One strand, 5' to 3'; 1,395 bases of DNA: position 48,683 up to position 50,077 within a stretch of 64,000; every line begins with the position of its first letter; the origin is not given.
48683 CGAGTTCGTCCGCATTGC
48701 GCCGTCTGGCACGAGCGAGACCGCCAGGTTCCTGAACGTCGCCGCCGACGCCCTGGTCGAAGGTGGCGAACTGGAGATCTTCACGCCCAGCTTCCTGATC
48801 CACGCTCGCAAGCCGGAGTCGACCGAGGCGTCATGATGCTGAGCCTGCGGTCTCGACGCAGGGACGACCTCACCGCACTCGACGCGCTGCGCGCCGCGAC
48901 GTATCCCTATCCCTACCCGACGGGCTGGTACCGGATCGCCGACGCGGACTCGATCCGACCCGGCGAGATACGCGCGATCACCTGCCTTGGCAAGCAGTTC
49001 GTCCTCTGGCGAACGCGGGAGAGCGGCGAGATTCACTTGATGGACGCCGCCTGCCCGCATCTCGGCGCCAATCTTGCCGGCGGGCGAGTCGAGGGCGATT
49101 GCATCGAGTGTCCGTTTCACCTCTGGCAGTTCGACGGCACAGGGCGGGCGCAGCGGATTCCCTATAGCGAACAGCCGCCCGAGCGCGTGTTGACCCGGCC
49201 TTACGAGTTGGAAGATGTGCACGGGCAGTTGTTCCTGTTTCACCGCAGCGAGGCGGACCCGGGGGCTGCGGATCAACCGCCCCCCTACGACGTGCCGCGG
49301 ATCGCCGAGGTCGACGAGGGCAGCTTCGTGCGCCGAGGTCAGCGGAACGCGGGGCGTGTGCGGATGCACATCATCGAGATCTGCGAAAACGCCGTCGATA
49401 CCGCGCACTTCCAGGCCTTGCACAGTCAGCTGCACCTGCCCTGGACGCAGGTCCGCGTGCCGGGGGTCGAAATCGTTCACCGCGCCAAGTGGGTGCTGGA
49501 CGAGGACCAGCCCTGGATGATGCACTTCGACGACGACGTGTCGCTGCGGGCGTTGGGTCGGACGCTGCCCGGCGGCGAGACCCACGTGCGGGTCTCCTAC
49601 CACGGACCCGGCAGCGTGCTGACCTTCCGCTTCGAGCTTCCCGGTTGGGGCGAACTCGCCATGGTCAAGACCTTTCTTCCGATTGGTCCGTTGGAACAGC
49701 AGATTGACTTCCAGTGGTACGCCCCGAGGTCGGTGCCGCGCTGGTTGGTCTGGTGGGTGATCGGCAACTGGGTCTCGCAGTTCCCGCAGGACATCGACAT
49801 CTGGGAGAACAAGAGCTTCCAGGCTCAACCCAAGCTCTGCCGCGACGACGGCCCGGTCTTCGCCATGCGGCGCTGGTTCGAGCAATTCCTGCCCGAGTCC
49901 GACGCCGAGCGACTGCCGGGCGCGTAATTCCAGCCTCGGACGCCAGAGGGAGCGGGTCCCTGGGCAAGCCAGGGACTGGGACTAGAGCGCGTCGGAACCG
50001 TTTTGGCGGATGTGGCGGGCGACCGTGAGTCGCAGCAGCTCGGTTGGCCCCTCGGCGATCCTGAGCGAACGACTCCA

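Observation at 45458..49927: A co-directional cluster of HpaB-type monooxygenase, LON-N protein, SMT-like methyltransferase and Rieske oxygenase.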

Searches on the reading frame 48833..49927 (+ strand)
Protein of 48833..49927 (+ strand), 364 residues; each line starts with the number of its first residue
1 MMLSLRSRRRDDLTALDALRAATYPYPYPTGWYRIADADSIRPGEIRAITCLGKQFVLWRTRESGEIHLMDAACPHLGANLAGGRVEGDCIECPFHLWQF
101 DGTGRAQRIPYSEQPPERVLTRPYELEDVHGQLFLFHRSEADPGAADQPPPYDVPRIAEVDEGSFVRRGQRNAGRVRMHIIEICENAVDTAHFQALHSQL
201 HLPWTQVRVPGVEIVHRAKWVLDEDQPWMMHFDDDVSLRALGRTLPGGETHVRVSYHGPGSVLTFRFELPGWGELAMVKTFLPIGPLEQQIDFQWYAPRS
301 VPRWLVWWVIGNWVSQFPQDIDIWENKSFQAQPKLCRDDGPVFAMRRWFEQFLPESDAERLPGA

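Call 8: search_protein_families(library=pfam, proteins=[window:48833-49927:+])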
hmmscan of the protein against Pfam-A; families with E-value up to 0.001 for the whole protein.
window:48833-49927:+ (364 aa): 2 families
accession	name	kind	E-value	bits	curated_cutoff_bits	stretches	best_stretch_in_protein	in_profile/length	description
PF00355.32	Rieske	-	1.2e-21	76.8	20.3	1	32-114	2-83/88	Rieske [2Fe-2S] domain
PF19298.5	KshA_C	-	2.9e-21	77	23.3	1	147-352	7-206/207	3-Ketosteroid 9alpha-hydroxylase C-terminal domain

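Call 9: search_protein_families(library=ncbifam, proteins=[window:48833-49927:+])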
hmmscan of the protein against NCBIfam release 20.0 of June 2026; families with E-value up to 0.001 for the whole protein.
window:48833-49927:+ (364 aa): 6 families
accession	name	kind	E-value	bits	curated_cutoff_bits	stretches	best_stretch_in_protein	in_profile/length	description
NF052579.1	BetMthstMoxSdmAMthl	equivalog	1.9e-12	46.8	600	1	32-199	18-180/351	4beta-methylsterol monooxygenase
NF041683.1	ant_diox_AndAb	equivalog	2.5e-09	37.2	150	1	32-113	2-82/100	anthranilate 1,2-dioxygenase ferredoxin subunit AndAb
TIGR02377.1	MocE_fam_FeS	subfamily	6.8e-06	26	136.15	1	32-112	2-82/101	MocE family 2Fe-2S type ferredoxin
NF007422.0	PRK09965.1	equivalog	2.1e-05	24.5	113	1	63-111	31-80/106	bifunctional 3-phenylpropionate/cinnamic acid dioxygenase ferredoxin subunit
TIGR03229.1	benzo_1_2_benA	equivalog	7.7e-05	21.7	780.95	1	46-109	53-117/433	benzoate 1,2-dioxygenase large subunit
NF042948.2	3PPDioc_HcaC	equivalog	0.00015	22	150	1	37-110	8-81/105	3-phenylpropionate/cinnamic acid dioxygenase ferredoxin subunit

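Call 23: find_homologous_proteins(query=window:48836-49924:+, max_evalue=0.00001)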
Query window:48836-49924:+ (363 aa): 212 proteins with E <= 0.00001 among 8000 candidates; the best 120 are listed.
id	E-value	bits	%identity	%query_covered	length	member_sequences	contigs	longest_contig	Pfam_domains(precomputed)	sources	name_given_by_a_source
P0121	6.6e-220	748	86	99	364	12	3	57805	PF00355.33,PF19298.6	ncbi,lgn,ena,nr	ncbi:MAG: Rieske 2Fe-2S domain-containing protein [Chloroflexi bacterium]|nr:Rieske 2Fe-2S domain-co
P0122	1.8e-170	585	68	99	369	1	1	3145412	PF00355.33,PF19298.6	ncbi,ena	-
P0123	9.0e-170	583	68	98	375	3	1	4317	PF00355.33,PF19298.6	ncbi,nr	ncbi:MAG: Rieske 2Fe-2S domain-containing protein [Chloroflexi bacterium]|nr:Rieske 2Fe-2S domain-co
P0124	3.9e-167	574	67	98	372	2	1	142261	PF00355.33,PF19298.6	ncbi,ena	-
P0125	7.0e-165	567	67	98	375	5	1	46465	PF00355.33,PF19298.6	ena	-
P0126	6.2e-164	564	64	97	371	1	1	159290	PF00355.33,PF19298.6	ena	-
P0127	1.5e-163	563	66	97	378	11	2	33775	PF00355.33,PF19298.6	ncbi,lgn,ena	-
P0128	5.9e-163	561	65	100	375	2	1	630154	PF00355.33,PF19298.6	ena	-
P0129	9.0e-163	560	66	98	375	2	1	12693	PF00355.33,PF19298.6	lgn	-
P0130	2.4e-161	555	64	98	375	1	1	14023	PF00355.33,PF19298.6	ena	-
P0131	6.9e-160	551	62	100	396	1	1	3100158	PF00355.33,PF19298.6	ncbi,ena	-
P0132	1.0e-158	547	64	98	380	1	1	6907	PF00355.33,PF19298.6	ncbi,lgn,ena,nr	ncbi:MAG: Rieske 2Fe-2S domain-containing protein [Chloroflexi bacterium]|nr:Rieske 2Fe-2S domain-co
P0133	2.2e-158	546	65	97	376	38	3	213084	PF00355.33,PF19298.6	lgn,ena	-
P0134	6.5e-155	534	63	100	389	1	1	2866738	PF00355.33,PF19298.6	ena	-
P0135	8.5e-150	517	65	90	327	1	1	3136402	PF00355.33,PF19298.6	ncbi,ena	-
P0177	9.1e-122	425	49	94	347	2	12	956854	PF00355.33,PF19298.6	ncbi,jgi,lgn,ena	-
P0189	1.6e-117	411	49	94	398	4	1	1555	PF00355.33,PF19298.6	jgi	jgi:cholesterol 7-dehydrogenase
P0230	1.2e-106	375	46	92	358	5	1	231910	PF00355.33,PF19298.6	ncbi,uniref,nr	ncbi:Rieske 2Fe-2S domain-containing protein [Enhygromyxa salina]|uniref:cholesterol 7-desaturase n=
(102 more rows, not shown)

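Call 29: search_solved_structures(query=window:48836-49924:+, max_evalue=0.001, show_alignments=2)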
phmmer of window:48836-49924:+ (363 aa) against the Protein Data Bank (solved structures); distinct sequences matched with E-value up to 0.001: 23.
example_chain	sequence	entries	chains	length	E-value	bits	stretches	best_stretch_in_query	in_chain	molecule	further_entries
4qdf_B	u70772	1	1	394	5.5e-38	134.2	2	18-198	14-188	3-ketosteroid 9alpha-hydroxylase oxygenase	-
4qdc_A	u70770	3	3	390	1.9e-34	122.6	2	6-197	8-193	3-ketosteroid 9alpha-hydroxylase oxygenase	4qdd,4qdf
2zyl_A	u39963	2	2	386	9.2e-30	107.2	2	18-199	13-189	POSSIBLE OXIDOREDUCTASE | 3-ketosteroid-9-alpha-monooxygenase oxygenase subunit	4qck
6wnc_A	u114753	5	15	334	1.5e-16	63.7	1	30-199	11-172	SxtDIOX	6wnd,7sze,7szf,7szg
6wn3_A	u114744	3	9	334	7.6e-16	61.3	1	30-197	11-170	SxtT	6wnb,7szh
7fhr_A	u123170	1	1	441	1.4e-10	43.9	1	43-198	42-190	Putative Phthalate 4,5-dioxygenase, subunit alpha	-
5bok_A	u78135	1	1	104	5.8e-10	42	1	30-127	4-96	Ferredoxin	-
2qpz_A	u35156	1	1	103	3.7e-09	39.3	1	31-127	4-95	Naphthalene 1,2-dioxygenase system ferredoxin subunit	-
7qwt_A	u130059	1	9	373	2.3e-08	36.7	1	30-202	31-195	Rieske (2Fe-2S) domain protein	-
1vck_A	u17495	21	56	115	6.4e-07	31.9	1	31-101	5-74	ferredoxin component of carbazole | Ferredoxin CarAc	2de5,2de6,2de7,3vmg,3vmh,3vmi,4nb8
6icp_A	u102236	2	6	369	7.2e-07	31.8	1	47-134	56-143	Methylxanthine N1-demethylase NdmA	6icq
6ick_A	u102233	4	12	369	7.2e-07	31.8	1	47-134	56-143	Methylxanthine N1-demethylase NdmA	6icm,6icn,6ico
7fjl_A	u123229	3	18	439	2.6e-06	29.9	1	50-211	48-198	Rieske (2Fe-2S) domain protein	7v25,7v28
2i7f_A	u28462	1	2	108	5.9e-06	28.8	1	33-111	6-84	Ferredoxin component of dioxygenase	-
9ina_A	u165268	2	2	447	7.1e-06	28.5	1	44-193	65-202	Rieske (2Fe-2S) domain protein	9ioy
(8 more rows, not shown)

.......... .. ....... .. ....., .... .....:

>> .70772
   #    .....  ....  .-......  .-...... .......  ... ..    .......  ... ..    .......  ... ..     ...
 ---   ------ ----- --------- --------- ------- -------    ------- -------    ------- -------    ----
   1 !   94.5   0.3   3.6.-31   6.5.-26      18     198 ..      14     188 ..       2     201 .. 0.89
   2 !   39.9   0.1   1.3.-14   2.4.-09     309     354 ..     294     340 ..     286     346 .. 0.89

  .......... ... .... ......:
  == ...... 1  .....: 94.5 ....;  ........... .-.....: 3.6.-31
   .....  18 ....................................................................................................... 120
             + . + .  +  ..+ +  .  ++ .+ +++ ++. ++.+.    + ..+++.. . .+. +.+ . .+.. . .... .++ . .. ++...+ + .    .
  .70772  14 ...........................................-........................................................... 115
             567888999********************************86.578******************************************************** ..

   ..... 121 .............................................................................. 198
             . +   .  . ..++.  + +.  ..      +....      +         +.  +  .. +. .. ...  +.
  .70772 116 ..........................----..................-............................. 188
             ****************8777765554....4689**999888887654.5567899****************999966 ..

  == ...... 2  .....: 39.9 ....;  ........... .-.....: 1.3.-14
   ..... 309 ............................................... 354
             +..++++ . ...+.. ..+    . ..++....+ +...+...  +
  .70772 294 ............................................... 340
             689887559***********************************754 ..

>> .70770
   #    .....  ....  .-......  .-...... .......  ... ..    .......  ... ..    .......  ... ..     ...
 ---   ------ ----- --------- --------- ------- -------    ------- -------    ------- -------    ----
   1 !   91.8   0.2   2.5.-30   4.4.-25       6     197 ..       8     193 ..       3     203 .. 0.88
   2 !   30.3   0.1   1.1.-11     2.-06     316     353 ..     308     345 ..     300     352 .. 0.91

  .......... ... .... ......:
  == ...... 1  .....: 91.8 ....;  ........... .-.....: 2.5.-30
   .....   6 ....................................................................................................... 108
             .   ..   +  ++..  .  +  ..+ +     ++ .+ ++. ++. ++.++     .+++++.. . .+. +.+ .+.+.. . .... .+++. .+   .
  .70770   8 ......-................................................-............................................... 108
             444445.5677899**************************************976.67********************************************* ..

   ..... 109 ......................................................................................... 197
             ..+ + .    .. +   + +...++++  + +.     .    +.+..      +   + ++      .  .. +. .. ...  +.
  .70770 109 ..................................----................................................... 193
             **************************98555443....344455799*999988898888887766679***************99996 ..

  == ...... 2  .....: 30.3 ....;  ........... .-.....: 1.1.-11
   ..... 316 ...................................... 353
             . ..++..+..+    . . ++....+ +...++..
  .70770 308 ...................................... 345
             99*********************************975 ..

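Call 46: search_protein_families(library=ncbifam, proteins=[P0230], max_evalue=0.00001)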
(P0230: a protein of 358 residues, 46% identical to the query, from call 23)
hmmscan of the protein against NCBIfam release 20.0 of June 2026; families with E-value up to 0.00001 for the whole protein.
P0230 (358 aa): 3 families
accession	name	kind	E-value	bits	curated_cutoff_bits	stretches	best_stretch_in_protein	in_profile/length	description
NF052579.1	BetMthstMoxSdmAMthl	equivalog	6.2e-16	58.3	600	1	13-174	17-175/351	4beta-methylsterol monooxygenase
NF041683.1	ant_diox_AndAb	equivalog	1e-08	35.3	150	1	14-117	2-98/100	anthranilate 1,2-dioxygenase ferredoxin subunit AndAb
TIGR02377.1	MocE_fam_FeS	subfamily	7.3e-06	25.9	136.15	0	16-117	4-99/101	MocE family 2Fe-2S type ferredoxin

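Call 47: predict_structure(alignment_id=A2)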
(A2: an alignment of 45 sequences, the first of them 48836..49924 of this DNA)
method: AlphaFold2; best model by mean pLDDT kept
length: 363 residues; sequences in the alignment: 45
mean_pLDDT: 87.9   pTM: 0.86
mean pLDDT of the five models: 87.9, 87.2, 86.4, 85.3, 85.1
residues with pLDDT >= 90: 248; 70-90: 74; 50-70: 27; < 50: 14
segments of 3 or more residues with pLDDT < 50: 1-8, 358-363
pLDDT, mean of each block of 10 residues (from residue 1): 40 67 88 96 97 96 96 90 96 95 93 89 95 90 74 96 96 93 88 85 91 92 96 92 86 97 96 96 95 97 95 89 75 65 92 66 41
secondary structure, 60 per line:
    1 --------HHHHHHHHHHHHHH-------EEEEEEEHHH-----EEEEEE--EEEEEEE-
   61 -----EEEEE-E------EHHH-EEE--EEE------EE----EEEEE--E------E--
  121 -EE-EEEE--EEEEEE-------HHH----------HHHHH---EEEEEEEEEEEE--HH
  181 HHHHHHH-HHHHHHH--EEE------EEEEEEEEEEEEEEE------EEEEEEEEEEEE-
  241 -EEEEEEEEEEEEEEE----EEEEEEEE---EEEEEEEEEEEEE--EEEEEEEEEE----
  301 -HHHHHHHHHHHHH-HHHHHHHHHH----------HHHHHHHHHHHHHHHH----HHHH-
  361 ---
elements in order: H9-22 E30-36 E45-50 E53-59 E66-70 E84-86 E89-91 E104-108 E125-128 E131-136 H157-161 E165-176 H179-187 H189-195 E198-200 E207-221 E228-239 E242-256 E261-268 E272-284 E287-296 H302-314 H316-325 H336-351 H356-359

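Call 50: list_cluster_members(proteins=[P0230, P0189, P0121, P0003])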
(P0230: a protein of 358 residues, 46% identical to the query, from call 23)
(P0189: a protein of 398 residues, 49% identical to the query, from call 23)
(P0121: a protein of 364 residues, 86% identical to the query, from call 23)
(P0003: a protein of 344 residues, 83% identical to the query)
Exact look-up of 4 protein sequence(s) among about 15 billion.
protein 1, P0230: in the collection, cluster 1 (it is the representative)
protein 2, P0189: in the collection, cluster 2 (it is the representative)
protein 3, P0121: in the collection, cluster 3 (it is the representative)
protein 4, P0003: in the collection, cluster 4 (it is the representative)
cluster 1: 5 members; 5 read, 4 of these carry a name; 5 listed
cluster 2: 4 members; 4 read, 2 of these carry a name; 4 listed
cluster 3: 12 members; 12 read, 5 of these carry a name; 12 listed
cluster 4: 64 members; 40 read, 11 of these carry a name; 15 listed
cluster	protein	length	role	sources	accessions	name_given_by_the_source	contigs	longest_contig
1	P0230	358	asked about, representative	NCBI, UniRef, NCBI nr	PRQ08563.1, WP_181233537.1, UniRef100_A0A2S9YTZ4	Rieske 2Fe-2S domain-containing protein [Enhygromyxa salina] | cholesterol 7-desaturase n=1 Tax=Enhygromyxa salina TaxID=215803 RepID=A0A2S9YTZ4_9BACT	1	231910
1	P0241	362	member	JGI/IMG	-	cholesterol 7-dehydrogenase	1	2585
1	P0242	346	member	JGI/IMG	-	cholesterol 7-desaturase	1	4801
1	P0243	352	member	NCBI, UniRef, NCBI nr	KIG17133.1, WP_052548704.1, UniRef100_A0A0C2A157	Rieske (2Fe-2S) domain protein [Enhygromyxa salina] | cholesterol 7-desaturase n=1 Tax=Enhygromyxa salina TaxID=215803 RepID=A0A0C2A157_9BACT | Rieske 2Fe-2S domain-containing protein [Enhygromyxa salina]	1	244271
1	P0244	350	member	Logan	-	-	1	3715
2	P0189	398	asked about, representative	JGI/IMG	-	cholesterol 7-dehydrogenase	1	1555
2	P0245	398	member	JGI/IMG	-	cholesterol 7-dehydrogenase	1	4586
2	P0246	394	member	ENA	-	-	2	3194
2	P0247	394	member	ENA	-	-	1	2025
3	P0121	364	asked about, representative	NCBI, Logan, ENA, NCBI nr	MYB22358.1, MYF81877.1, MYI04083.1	MAG: Rieske 2Fe-2S domain-containing protein [Chloroflexi bacterium] | Rieske 2Fe-2S domain-containing protein [Chloroflexota bacterium]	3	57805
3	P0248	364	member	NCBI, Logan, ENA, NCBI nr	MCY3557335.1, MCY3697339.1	MAG: Rieske 2Fe-2S domain-containing protein [Chloroflexi bacterium] | Rieske 2Fe-2S domain-containing protein [Chloroflexota bacterium]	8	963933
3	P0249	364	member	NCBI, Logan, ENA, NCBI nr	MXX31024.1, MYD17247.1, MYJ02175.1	MAG: Rieske 2Fe-2S domain-containing protein [Chloroflexi bacterium] | Rieske 2Fe-2S domain-containing protein [Chloroflexota bacterium]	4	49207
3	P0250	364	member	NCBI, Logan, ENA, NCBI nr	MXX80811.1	MAG: Rieske 2Fe-2S domain-containing protein [Chloroflexi bacterium] | Rieske 2Fe-2S domain-containing protein [Chloroflexota bacterium]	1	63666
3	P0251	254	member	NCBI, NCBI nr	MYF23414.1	MAG: Rieske 2Fe-2S domain-containing protein, partial [Chloroflexi bacterium] | Rieske 2Fe-2S domain-containing protein [Chloroflexota bacterium]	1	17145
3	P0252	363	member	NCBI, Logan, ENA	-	-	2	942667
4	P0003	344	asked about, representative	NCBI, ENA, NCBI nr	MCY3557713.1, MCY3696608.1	MAG: class I SAM-dependent methyltransferase [Chloroflexi bacterium] | class I SAM-dependent methyltransferase [Chloroflexota bacterium]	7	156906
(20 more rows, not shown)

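Call 59: search_protein_representatives(protein=window:48836-49924:+)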
Query: 363 residues. Proteins with E-value up to 0.001 (for the whole library): 10192; up to 1e-10: 2773; up to 1e-30: 375. The best 150 are listed.
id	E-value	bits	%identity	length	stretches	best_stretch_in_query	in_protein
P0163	1.7e-129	448.8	51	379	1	4-356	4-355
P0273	3.8e-101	355.4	48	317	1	49-355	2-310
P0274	5.4e-94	331.9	47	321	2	112-359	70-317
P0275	1.2e-89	317.6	42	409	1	8-358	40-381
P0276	6.8e-89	315.1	41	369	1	17-352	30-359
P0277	6.4e-87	308.6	42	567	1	19-353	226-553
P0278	7.8e-87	308.3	42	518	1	17-354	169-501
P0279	2.5e-85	303.3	42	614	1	18-358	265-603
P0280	7.2e-82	291.9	40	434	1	20-355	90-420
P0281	3.7e-81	289.6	43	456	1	5-362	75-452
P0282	7.6e-80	285.3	41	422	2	27-352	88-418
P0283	1.7e-79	284.2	41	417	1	16-356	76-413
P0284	2.5e-79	283.6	38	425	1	13-355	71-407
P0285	3.8e-79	283.0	41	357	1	16-352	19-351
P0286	1.5e-78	281.0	40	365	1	13-355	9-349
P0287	4.8e-78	279.3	40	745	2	135-357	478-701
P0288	8.9e-78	278.5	42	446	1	5-352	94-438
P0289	4.1e-76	273.0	39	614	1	20-355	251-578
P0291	3.1e-75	270.1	38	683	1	18-357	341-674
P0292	7.2e-75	268.9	36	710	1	13-354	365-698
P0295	3.9e-73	263.2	39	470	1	18-355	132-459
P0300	2.3e-69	250.8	35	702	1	8-352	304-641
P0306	6.6e-66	239.4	36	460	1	18-358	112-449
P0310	2.6e-63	230.8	36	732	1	14-356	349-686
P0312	1.6e-61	224.9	38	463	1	10-354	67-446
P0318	1.7e-57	211.7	33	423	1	15-336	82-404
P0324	3.4e-55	204.1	34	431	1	13-355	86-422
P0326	9.0e-54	199.4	33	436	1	18-356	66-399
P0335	1.5e-51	192.1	33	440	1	18-355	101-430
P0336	4.3e-51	190.6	36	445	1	19-356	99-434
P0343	5.1e-49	183.8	39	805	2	15-220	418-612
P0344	5.3e-49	183.7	36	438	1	19-355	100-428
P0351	1.6e-46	175.6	31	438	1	19-353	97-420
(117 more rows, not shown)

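Call 60: search_protein_families(library=pfam, proteins=[P0277, P0279, P0291, P0292, P0300, P0310, P0287, P0343, P0289, P0278], max_evalue=0.00001)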
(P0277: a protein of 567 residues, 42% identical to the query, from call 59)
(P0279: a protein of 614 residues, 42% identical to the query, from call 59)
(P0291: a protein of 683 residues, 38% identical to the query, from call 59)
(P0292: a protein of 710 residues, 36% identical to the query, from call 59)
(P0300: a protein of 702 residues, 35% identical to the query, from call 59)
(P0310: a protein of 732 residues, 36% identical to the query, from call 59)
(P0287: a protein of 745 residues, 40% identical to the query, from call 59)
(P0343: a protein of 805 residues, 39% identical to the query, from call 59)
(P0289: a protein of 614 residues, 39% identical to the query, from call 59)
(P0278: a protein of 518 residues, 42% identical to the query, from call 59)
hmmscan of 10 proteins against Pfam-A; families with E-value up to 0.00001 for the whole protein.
P0277 (567 aa): 2 families
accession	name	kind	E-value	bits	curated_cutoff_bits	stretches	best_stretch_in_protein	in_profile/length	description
PF19298.5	KshA_C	-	1.9e-26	93.9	23.3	1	342-551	1-206/207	3-Ketosteroid 9alpha-hydroxylase C-terminal domain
PF00355.32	Rieske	-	4.2e-23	81.5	20.3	1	238-328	2-84/88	Rieske [2Fe-2S] domain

P0279 (614 aa): 2 families
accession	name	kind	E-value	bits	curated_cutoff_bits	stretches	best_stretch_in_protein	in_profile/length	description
PF00355.32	Rieske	-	1.8e-22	79.5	20.3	1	279-365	2-85/88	Rieske [2Fe-2S] domain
PF19298.5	KshA_C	-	1.4e-17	65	23.3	1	384-597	1-207/207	3-Ketosteroid 9alpha-hydroxylase C-terminal domain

P0291 (683 aa): 2 families
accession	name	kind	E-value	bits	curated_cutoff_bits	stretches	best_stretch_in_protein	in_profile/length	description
PF19298.5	KshA_C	-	7.1e-24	85.5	23.3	1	457-669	1-207/207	3-Ketosteroid 9alpha-hydroxylase C-terminal domain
PF00355.32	Rieske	-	1.9e-20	73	20.3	1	354-436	2-83/88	Rieske [2Fe-2S] domain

P0292 (710 aa): 2 families
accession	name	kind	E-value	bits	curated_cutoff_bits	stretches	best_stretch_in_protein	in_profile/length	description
PF00355.32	Rieske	-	1.3e-22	79.9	20.3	1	383-467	2-85/88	Rieske [2Fe-2S] domain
PF19298.5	KshA_C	-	8e-22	78.8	23.3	1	486-696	1-207/207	3-Ketosteroid 9alpha-hydroxylase C-terminal domain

P0300 (702 aa): 2 families
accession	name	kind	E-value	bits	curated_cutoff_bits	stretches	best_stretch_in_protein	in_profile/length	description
PF00355.32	Rieske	-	1.9e-20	73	20.3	1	327-409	2-83/88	Rieske [2Fe-2S] domain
PF19298.5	KshA_C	-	1.2e-19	71.7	23.3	1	429-641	1-207/207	3-Ketosteroid 9alpha-hydroxylase C-terminal domain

P0310 (732 aa): 2 families
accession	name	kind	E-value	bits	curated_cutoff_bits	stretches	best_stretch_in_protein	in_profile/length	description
PF00355.32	Rieske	-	1.9e-22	79.4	20.3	1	366-448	2-83/88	Rieske [2Fe-2S] domain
PF19298.5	KshA_C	-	3.3e-22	80.1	23.3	1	471-682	2-207/207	3-Ketosteroid 9alpha-hydroxylase C-terminal domain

P0287 (745 aa): 2 families
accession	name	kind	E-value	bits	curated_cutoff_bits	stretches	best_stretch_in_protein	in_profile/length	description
PF00355.32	Rieske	-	3e-18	65.9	20.3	1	339-425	2-86/88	Rieske [2Fe-2S] domain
PF19298.5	KshA_C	-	4.2e-17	63.4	23.3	1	511-696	31-207/207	3-Ketosteroid 9alpha-hydroxylase C-terminal domain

P0343 (805 aa): 2 families
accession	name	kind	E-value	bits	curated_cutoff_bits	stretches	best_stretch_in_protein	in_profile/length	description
PF00355.32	Rieske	-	2.2e-21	76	20.3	1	434-518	2-85/88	Rieske [2Fe-2S] domain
PF19298.5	KshA_C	-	3.5e-15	57.1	23.3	1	741-791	157-207/207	3-Ketosteroid 9alpha-hydroxylase C-terminal domain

P0289 (614 aa): 2 families
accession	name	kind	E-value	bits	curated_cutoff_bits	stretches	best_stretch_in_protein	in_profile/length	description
PF00355.32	Rieske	-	7.3e-20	71.1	20.3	1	262-346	2-83/88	Rieske [2Fe-2S] domain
PF19298.5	KshA_C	-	2.4e-17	64.2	23.3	1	368-574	1-206/207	3-Ketosteroid 9alpha-hydroxylase C-terminal domain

P0278 (518 aa): 2 families
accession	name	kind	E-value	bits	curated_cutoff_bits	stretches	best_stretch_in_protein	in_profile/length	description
PF19298.5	KshA_C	-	6.5e-24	85.6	23.3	1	286-499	1-207/207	3-Ketosteroid 9alpha-hydroxylase C-terminal domain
PF00355.32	Rieske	-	1.9e-20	73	20.3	1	183-268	2-86/88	Rieske [2Fe-2S] domain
